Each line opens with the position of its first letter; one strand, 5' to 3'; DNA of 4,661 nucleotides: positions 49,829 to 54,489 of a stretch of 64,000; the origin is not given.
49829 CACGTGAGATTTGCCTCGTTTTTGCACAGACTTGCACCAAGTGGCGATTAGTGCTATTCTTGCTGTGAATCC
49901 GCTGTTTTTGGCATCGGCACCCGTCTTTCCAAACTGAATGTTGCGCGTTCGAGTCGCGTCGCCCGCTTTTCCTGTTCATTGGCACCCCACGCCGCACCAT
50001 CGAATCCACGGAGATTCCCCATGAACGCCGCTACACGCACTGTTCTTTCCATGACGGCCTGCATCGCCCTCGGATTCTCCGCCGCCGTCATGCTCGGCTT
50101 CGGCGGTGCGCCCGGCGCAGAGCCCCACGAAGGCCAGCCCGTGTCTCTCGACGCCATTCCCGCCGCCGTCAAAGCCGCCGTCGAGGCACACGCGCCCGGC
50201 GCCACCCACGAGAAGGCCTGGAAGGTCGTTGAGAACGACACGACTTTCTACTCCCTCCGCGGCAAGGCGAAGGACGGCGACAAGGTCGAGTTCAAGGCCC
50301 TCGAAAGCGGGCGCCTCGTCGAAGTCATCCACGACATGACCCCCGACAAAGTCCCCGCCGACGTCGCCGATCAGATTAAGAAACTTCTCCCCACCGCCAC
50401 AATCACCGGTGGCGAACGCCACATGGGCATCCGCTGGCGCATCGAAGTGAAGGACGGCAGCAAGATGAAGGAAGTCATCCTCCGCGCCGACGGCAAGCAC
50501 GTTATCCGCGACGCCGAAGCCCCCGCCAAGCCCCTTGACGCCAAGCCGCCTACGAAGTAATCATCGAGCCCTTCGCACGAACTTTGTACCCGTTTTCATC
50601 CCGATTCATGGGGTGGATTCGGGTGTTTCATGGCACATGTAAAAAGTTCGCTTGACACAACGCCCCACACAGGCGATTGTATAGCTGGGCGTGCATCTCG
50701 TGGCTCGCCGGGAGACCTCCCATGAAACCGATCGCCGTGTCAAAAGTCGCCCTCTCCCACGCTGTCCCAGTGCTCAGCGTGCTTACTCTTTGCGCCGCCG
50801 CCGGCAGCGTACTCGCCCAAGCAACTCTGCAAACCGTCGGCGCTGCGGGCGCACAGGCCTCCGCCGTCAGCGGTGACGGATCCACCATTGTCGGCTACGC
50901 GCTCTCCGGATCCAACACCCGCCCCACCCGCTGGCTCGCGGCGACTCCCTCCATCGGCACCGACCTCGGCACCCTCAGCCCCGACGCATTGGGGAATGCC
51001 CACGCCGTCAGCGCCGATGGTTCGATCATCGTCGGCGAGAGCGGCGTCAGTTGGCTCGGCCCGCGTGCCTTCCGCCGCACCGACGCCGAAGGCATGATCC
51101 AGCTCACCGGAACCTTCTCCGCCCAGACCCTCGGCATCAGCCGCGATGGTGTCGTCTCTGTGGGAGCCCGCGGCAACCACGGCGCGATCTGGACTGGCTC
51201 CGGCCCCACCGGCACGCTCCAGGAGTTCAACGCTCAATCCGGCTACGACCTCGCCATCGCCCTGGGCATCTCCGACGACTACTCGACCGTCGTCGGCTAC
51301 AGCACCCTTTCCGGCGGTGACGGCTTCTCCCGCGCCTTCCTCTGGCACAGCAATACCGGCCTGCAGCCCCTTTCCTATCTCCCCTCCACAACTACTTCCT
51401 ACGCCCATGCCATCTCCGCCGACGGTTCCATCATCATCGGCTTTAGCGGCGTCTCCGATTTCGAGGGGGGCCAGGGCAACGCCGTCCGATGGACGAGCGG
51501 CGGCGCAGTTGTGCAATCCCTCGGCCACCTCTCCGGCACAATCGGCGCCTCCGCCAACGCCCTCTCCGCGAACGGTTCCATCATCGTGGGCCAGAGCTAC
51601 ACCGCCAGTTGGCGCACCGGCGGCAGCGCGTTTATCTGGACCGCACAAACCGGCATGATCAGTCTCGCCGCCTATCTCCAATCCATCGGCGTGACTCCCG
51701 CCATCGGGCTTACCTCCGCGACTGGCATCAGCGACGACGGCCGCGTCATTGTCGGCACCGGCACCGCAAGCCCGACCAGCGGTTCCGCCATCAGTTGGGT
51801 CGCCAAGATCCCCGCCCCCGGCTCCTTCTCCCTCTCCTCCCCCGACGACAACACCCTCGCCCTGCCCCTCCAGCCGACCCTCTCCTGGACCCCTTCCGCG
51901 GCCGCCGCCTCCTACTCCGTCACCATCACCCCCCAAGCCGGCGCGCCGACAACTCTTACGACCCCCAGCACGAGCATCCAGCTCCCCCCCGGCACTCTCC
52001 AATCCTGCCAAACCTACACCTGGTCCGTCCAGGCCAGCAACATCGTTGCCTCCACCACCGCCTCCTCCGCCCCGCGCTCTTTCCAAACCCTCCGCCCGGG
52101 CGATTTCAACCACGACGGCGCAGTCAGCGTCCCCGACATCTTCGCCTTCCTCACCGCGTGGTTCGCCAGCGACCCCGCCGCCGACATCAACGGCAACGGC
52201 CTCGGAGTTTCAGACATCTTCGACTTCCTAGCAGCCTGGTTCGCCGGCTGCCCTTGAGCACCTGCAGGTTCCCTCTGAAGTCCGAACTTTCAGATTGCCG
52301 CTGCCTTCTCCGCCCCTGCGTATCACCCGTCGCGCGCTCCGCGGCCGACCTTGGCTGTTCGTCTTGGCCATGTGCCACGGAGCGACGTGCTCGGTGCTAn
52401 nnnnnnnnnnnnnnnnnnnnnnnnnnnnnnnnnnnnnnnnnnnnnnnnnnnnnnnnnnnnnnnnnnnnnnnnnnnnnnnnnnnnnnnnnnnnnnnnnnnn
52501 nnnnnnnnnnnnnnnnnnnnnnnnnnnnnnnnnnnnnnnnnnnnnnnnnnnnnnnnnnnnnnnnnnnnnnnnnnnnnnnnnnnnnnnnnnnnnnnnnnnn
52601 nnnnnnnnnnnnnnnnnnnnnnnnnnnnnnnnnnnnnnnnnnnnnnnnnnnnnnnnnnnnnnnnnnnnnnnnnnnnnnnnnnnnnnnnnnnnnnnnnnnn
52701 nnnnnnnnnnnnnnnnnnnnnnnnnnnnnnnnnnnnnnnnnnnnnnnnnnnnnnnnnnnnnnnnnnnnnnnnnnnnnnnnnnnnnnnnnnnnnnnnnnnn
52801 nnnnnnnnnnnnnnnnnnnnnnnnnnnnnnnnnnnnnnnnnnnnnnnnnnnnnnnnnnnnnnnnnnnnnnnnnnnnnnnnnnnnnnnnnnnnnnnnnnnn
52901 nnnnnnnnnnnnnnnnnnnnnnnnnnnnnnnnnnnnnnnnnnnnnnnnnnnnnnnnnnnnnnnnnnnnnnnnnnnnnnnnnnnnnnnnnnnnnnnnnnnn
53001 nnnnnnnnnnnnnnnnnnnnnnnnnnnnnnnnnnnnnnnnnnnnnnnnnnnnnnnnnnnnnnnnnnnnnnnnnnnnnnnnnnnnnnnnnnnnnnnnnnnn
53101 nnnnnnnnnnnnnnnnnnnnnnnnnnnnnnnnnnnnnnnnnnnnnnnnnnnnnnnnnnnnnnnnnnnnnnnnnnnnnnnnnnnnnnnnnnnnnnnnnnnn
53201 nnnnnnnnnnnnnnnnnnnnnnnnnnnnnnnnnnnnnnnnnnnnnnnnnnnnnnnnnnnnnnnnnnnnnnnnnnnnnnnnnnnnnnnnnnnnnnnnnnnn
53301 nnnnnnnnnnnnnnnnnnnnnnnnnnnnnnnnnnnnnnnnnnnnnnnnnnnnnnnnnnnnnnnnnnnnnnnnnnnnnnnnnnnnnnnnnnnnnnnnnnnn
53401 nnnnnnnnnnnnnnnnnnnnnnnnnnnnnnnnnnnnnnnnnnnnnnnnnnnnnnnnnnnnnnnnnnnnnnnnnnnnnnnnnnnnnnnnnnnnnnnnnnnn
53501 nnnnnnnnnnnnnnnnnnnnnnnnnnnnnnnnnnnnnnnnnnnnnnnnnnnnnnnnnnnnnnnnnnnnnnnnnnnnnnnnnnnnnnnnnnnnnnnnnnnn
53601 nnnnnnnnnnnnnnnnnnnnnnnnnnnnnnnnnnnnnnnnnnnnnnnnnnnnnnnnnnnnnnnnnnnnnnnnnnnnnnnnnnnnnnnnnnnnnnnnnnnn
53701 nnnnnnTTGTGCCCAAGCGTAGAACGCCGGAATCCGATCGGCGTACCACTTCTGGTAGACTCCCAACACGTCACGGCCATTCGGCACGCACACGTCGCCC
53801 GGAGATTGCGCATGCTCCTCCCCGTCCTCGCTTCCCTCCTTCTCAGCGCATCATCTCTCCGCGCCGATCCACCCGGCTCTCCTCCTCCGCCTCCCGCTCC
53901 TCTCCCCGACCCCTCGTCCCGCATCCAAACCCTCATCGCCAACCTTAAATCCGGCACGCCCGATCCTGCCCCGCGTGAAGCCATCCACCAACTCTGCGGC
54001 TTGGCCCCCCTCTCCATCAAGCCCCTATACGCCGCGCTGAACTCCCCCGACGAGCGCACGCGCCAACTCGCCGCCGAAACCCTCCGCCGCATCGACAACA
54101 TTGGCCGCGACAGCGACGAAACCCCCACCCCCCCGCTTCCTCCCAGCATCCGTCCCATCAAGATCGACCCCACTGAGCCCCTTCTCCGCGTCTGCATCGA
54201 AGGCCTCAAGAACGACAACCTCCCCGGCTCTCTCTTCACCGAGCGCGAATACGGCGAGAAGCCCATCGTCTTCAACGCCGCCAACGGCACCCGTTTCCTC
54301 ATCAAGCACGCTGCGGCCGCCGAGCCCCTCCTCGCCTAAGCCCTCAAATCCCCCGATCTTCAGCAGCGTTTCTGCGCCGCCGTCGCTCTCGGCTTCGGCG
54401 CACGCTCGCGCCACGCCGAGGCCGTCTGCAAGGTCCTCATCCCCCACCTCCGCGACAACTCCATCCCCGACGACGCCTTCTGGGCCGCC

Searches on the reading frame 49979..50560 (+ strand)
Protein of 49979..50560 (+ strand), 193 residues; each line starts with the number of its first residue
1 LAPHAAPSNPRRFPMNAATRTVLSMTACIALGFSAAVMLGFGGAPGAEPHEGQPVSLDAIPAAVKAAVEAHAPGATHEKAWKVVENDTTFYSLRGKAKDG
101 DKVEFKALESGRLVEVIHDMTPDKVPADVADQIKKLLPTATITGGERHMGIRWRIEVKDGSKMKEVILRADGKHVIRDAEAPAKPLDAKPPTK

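Call 36: search_protein_families(library=pfam, proteins=[window:49979-50560:+], max_evalue=0.001)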
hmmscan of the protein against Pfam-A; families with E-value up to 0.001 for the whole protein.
window:49979-50560:+ (193 aa): 1 family
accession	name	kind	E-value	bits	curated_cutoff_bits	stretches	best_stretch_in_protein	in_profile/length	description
PF11396.14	PepSY_like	-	3.1e-05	24.6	28.3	0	98-164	8-74/83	Putative beta-lactamase-inhibitor-like, PepSY-like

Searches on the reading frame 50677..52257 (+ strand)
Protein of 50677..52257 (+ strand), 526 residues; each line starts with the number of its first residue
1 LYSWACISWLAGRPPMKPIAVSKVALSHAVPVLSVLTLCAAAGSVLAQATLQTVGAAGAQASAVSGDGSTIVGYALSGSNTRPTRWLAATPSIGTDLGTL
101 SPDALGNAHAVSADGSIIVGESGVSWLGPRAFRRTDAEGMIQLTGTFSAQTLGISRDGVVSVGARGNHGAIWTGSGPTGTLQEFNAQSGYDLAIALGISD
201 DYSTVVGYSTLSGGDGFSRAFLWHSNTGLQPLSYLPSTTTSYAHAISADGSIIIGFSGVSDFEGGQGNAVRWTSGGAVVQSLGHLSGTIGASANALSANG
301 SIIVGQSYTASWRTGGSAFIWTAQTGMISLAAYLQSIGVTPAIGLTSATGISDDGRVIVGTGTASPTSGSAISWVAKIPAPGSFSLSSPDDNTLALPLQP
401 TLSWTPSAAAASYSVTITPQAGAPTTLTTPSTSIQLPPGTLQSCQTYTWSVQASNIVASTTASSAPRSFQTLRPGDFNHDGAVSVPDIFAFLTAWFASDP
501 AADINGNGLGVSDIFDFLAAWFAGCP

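Call 4: search_protein_families(library=ncbifam, proteins=[window:50677-52257:+], max_evalue=0.1)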
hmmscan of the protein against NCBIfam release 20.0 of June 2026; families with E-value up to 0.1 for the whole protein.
window:50677-52257:+ (526 aa): 2 families
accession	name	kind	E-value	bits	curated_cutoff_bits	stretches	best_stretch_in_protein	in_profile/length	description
TIGR02913.1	HAF_rpt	repeat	1e-12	47.8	22.65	2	108-143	1-34/39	HAF repeat protein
NF041540.1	dockerin_GC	domain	2.1e-10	40.8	29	1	477-525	5-67/67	GC-type dockerin domain-anchored protein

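Call 5: search_protein_families(library=pfam, proteins=[window:50677-52257:+], max_evalue=0.1)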
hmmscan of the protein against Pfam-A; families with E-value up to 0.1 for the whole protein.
window:50677-52257:+ (526 aa): 1 family
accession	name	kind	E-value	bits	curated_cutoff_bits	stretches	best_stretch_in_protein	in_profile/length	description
PF25788.1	Ig_Rha78A_N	-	0.005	17.5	27.4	1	399-471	19-101/105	Rha78A-like, N-terminal immunoglobulin domain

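Call 34: find_encoding_contigs(protein=window:50722-52257:+, flank=10000, max_places=3)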
Protein window:50722-52257:+ (511 aa): 1 contig read that carries it; 1 place shown.
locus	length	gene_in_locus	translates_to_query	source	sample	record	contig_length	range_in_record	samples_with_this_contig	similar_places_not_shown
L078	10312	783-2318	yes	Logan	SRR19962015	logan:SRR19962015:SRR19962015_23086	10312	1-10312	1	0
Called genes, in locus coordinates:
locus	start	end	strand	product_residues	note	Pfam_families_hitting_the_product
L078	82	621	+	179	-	-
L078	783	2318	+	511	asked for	-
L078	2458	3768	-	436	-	PF00291:PALP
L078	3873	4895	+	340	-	PF13646:HEAT_2 (faint)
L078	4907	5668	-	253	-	-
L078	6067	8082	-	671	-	PF02518:HATPase_c (weak), PF13589:HATPase_c_3, PF01119:DNA_mis_repair, PF08676:MutL_C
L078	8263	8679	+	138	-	PF11969:DcpS_C, PF01230:HIT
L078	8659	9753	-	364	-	PF02749:QRPTase_N, PF01729:QRPTase_C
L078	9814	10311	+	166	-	?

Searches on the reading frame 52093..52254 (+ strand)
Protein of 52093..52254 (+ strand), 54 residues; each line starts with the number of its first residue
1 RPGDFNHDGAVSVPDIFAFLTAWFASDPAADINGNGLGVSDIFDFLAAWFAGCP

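Call 7: search_protein_families(library=pfam, proteins=[window:52093-52254:+], max_evalue=10)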
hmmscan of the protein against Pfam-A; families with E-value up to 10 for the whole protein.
seq(54 aa): 3 families
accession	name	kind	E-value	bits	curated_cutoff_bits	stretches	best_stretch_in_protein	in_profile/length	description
PF00404.24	Dockerin_1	-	0.1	13.3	22.9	1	2-36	1-42/57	Dockerin type I domain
PF10559.14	Plug_translocon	-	0.25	11.6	22.1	0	12-26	18-32/35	Plug domain of Sec61p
PF02197.22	RIIa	-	0.7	10.1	22.4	0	40-50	20-30/38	Regulatory subunit of type II PKA R-subunit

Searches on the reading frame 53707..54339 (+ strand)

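Call 36: search_protein_families(library=pfam, proteins=[window:53707-54339:+], max_evalue=0.001)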
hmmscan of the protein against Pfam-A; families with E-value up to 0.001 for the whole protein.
window:53707-54339:+ (210 aa): 1 family
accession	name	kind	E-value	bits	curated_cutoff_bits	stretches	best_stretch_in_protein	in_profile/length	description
PF13646.12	HEAT_2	-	0.00012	22.7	27.7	1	73-131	1-60/88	HEAT repeats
